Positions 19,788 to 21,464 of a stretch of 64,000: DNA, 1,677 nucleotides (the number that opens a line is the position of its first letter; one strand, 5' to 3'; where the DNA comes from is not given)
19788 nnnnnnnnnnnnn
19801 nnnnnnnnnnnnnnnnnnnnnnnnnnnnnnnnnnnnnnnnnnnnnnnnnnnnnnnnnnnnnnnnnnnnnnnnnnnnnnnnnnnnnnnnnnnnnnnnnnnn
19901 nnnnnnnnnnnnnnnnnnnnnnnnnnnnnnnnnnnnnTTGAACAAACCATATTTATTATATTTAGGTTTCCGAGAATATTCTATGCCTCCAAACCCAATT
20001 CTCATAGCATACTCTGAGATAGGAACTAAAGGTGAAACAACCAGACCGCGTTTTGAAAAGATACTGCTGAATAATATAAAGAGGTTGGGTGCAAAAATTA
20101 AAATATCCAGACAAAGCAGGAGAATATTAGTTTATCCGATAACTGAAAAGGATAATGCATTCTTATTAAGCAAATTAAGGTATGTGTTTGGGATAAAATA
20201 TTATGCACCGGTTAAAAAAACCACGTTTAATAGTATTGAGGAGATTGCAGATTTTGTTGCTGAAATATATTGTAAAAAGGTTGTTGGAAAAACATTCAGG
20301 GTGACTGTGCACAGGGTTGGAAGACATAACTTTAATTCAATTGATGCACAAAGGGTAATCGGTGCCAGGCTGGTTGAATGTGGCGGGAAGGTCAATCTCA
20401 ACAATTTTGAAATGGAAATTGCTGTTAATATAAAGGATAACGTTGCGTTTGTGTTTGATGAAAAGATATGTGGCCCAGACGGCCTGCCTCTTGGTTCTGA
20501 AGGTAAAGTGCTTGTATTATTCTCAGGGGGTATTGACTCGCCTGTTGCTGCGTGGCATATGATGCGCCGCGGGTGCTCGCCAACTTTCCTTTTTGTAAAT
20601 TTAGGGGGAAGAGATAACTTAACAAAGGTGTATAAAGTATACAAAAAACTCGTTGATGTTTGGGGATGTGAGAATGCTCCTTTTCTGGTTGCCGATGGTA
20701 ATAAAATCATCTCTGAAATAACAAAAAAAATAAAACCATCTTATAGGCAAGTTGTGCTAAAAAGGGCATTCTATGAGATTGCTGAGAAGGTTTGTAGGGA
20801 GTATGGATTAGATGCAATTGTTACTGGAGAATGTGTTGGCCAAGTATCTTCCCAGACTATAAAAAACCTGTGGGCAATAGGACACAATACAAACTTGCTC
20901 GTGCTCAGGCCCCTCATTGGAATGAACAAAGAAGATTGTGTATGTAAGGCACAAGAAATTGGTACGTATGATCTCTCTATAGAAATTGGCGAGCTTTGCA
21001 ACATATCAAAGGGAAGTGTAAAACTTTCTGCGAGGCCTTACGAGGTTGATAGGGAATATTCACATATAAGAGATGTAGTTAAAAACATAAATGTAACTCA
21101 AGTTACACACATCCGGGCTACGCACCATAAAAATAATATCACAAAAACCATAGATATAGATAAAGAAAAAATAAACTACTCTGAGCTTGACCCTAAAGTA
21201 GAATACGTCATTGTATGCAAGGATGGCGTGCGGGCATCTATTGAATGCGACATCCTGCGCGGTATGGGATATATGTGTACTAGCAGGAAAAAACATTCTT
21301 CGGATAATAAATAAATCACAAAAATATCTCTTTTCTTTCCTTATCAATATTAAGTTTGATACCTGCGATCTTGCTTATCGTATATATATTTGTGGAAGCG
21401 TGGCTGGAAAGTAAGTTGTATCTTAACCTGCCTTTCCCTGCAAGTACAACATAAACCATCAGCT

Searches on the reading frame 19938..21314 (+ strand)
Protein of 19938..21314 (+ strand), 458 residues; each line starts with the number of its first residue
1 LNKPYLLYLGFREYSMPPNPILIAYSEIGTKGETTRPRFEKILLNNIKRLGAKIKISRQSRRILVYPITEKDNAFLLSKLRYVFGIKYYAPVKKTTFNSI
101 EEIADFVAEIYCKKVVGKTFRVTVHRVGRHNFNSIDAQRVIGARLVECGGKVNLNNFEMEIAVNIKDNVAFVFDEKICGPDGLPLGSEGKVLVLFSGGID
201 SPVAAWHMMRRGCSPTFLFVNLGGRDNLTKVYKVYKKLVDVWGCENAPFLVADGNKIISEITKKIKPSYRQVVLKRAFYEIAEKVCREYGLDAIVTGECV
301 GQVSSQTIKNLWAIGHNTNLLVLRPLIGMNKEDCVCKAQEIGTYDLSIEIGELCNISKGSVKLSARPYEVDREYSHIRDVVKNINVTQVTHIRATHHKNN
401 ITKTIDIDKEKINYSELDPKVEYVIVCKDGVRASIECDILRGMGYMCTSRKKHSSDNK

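Call 30: search_protein_families(library=pfam, proteins=[window:19938-21314:+])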
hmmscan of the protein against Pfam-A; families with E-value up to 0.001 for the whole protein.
window:19938-21314:+ (458 aa): 4 families
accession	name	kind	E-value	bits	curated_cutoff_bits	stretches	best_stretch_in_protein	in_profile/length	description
PF02568.20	ThiI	-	1.5e-52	178.6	20.5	1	186-376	1-194/197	Thiamine biosynthesis protein (ThiI)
PF22025.1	ThiI_fer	-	3.5e-12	47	25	1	21-89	2-71/72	ThiI ferredoxin-like domain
PF02926.22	THUMP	-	3.1e-10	40.8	20.6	1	98-173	2-82/84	THUMP domain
PF06508.19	QueC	-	8.4e-05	22.6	22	0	190-342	1-174/210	Queuosine biosynthesis protein QueC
